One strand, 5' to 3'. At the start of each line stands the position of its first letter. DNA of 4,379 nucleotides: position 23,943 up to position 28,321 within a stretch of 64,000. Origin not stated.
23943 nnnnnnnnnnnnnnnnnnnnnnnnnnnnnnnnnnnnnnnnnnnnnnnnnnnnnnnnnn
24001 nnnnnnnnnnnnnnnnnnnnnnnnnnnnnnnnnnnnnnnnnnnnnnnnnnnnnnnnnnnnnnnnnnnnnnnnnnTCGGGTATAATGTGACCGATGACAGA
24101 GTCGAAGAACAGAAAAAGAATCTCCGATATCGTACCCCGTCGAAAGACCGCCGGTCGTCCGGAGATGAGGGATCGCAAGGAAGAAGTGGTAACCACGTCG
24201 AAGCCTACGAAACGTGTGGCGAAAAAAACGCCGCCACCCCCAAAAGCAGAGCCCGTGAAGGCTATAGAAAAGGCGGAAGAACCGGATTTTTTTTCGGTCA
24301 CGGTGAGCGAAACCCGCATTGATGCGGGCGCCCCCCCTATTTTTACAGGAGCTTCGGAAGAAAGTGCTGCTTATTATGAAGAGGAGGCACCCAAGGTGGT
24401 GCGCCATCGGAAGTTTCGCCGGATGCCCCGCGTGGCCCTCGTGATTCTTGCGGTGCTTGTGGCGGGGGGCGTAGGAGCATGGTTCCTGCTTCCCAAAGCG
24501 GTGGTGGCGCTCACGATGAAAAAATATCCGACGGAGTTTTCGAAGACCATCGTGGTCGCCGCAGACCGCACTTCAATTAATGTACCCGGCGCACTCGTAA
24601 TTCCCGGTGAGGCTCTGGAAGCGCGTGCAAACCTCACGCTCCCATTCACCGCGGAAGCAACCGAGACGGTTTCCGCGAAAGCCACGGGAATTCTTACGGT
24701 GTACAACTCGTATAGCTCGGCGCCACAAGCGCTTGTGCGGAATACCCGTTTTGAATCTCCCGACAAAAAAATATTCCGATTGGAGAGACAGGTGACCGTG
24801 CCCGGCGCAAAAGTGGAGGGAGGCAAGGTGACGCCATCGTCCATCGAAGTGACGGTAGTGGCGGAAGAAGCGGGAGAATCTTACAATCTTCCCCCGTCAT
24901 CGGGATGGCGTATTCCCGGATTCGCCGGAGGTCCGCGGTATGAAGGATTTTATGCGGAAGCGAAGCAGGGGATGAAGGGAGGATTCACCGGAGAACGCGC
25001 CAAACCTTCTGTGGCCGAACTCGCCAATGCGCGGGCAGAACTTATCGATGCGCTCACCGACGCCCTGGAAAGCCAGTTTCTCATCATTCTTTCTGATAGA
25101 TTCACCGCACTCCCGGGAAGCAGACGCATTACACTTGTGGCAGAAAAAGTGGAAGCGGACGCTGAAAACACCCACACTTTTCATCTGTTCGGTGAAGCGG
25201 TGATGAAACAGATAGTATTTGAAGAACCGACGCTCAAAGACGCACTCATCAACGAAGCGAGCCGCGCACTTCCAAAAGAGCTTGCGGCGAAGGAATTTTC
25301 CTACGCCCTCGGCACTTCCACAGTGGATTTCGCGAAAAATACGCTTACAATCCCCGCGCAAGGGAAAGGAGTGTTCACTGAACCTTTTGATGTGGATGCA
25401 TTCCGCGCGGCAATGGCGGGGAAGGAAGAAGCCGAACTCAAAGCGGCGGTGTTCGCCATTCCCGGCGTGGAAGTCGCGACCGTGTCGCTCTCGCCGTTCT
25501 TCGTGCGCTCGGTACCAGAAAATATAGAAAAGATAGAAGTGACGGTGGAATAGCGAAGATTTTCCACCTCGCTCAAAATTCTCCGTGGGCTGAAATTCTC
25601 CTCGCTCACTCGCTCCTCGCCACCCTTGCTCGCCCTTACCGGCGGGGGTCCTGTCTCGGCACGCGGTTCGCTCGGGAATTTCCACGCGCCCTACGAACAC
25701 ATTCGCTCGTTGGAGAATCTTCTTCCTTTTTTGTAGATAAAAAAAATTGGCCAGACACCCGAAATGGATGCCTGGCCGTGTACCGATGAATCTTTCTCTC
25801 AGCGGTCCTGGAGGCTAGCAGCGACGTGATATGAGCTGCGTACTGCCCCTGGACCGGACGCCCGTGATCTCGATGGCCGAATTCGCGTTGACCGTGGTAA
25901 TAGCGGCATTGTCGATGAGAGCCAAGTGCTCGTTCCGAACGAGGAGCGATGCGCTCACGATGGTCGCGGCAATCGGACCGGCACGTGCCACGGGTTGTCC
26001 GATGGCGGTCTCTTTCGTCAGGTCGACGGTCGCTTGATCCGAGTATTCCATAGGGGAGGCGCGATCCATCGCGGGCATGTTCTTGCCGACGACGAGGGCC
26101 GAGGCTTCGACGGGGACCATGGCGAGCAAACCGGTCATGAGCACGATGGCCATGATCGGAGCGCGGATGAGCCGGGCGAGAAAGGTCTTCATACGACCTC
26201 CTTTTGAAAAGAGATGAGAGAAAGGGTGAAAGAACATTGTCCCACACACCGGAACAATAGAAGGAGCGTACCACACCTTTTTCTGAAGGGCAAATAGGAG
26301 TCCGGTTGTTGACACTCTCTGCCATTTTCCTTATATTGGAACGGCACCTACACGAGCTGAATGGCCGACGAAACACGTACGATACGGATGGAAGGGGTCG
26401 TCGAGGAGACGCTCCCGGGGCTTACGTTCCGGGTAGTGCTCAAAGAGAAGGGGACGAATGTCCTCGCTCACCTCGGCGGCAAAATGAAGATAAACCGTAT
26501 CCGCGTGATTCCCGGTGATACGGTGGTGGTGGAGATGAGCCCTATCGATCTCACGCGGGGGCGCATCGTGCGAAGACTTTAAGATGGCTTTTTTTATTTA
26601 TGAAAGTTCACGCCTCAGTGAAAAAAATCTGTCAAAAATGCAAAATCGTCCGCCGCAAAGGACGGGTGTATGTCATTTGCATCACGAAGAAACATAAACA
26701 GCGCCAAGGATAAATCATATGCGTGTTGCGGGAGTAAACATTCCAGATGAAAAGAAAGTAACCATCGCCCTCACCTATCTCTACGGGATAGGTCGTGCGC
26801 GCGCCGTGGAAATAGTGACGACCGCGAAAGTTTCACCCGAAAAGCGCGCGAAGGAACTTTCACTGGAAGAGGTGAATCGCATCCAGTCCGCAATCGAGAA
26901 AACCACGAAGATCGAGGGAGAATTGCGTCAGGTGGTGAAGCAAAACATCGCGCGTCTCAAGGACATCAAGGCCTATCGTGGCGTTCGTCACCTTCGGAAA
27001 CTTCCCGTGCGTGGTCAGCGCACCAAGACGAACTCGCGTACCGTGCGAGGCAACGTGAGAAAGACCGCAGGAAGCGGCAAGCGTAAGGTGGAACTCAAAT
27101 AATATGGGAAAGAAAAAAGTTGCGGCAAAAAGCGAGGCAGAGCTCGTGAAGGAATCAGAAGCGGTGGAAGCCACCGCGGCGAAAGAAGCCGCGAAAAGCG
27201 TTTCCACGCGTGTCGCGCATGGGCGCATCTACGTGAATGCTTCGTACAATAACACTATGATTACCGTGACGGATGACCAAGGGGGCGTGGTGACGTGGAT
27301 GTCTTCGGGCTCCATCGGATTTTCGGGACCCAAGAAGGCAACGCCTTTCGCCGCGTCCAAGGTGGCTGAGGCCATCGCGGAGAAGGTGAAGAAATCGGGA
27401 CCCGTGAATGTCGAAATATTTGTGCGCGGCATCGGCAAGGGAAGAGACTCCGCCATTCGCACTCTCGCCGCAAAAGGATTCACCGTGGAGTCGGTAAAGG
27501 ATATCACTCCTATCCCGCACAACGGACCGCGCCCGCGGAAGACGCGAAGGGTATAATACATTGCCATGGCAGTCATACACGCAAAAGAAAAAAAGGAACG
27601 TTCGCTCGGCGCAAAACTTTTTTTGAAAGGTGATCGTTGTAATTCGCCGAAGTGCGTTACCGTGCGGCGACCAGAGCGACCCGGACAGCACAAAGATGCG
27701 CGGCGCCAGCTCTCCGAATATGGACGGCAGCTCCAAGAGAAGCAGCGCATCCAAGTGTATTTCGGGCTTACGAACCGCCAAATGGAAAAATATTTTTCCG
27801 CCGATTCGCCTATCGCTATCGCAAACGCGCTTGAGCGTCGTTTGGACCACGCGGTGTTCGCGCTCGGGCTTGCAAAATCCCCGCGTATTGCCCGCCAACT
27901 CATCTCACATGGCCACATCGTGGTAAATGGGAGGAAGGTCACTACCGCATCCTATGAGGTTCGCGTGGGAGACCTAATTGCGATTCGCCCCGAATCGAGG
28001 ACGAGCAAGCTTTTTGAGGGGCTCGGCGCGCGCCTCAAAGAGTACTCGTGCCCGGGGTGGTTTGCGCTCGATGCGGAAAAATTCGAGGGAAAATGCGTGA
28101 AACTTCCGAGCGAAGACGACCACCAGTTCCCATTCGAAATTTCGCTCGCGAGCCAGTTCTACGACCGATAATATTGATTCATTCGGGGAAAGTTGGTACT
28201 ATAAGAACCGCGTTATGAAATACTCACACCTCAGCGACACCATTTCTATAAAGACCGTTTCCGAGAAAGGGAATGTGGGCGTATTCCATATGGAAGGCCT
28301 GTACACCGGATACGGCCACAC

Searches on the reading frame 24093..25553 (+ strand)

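Call 28: search_protein_families(library=pfam, proteins=[window:24093-25553:+], max_evalue=0.001)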
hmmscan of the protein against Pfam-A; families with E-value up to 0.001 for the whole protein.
window:24093-25553:+ (486 aa): 1 family
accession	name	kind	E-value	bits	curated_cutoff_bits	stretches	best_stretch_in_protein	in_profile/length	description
PF21110.3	GlxA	-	1.1e-05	26.5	27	1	196-280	1-93/105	GlxA beta barrel domain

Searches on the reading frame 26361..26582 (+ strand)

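Call 39: search_protein_families(library=pfam, proteins=[window:26361-26582:+], max_evalue=0.001)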
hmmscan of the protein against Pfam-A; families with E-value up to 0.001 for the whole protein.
window:26361-26582:+ (73 aa): 1 family
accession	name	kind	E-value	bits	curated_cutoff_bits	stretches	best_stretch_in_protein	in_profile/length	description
PF01176.25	eIF-1a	-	2.8e-21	75.3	30.2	1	9-72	2-64/64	Translation initiation factor 1A / IF-1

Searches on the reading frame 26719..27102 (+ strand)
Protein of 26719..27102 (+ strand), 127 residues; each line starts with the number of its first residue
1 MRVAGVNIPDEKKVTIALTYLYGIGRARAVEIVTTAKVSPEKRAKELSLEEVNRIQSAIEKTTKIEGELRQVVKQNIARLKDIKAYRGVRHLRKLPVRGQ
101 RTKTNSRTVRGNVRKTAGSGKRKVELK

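Call 4: search_protein_families(library=pfam, proteins=[window:26719-27102:+], max_evalue=1)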
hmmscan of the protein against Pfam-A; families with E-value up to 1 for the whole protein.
window:26719-27102:+ (127 aa): 5 families
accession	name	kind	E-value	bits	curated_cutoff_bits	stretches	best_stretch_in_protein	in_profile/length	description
PF00416.27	Ribosomal_S13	-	8.5e-31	107.5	31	1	2-108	1-128/128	Ribosomal protein S13/S18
PF06831.19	H2TH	-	0.00054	20.3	34.7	1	19-62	34-77/93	Formamidopyrimidine-DNA glycosylase H2TH domain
PF05833.16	NFACT_N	-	0.0019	17.5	31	1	12-66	188-244/456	NFACT N-terminal and middle domains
PF00478.31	IMPDH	-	0.02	14.3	25.6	1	50-103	280-333/345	IMP dehydrogenase / GMP reductase domain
PF09652.15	Cas_VVA1548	-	0.061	14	25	1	35-62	61-88/91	Putative CRISPR-associated protein (Cas_VVA1548)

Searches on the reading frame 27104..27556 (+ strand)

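Call 4: search_protein_families(library=pfam, proteins=[window:27104-27556:+], max_evalue=1)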
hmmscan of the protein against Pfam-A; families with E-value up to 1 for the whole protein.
window:27104-27556:+ (150 aa): 6 families
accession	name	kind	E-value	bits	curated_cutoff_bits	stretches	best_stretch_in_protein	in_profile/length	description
PF00411.24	Ribosomal_S11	-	1.1e-36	126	25.1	1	40-149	1-110/110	Ribosomal protein S11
PF00861.27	Ribosomal_L18p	-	0.0016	19.3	27.8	1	30-109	15-94/116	Ribosomal L18 of archaea, bacteria, mitoch. and chloroplast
PF04232.17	SpoVS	-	0.0094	16.1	24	1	84-139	11-64/83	Stage V sporulation protein S (SpoVS)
PF13616.12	Rotamase_3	-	0.078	14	22.5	1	16-70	24-80/116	PPIC-type PPIASE domain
PF01996.21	F420_ligase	-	0.083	12.8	25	1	5-121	39-154/218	F420-0:Gamma-glutamyl ligase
PF05406.20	WGR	-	0.091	13.3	22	1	52-95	21-63/79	WGR domain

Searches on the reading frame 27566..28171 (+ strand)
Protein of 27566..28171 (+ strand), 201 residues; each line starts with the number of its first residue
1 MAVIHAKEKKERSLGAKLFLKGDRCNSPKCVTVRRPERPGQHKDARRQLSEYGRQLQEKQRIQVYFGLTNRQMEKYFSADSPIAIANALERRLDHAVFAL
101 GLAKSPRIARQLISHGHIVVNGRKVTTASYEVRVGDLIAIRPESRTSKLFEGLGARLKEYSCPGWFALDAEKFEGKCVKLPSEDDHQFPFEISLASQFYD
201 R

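Call 4: search_protein_families(library=pfam, proteins=[window:27566-28171:+], max_evalue=1)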
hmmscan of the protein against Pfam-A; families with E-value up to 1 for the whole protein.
window:27566-28171:+ (201 aa): 5 families
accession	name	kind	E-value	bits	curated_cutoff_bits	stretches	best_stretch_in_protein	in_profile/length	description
PF01479.30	S4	-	4.6e-17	61.9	22.8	1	91-138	1-48/48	S4 domain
PF00163.24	Ribosomal_S4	-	2e-15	57.7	23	1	4-78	3-77/95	Ribosomal protein S4/S9 N-terminal domain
PF22421.1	SYY_C-terminal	-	2.7e-06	27.6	27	1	73-136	2-64/83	Tyrosine--tRNA ligase SYY-like C-terminal domain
PF14451.12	Ub-Mut7C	-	0.014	15.7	23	1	117-146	51-79/81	Mut7-C ubiquitin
PF13275.11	S4_2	-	0.063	13.6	24.6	1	108-143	25-60/65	S4 domain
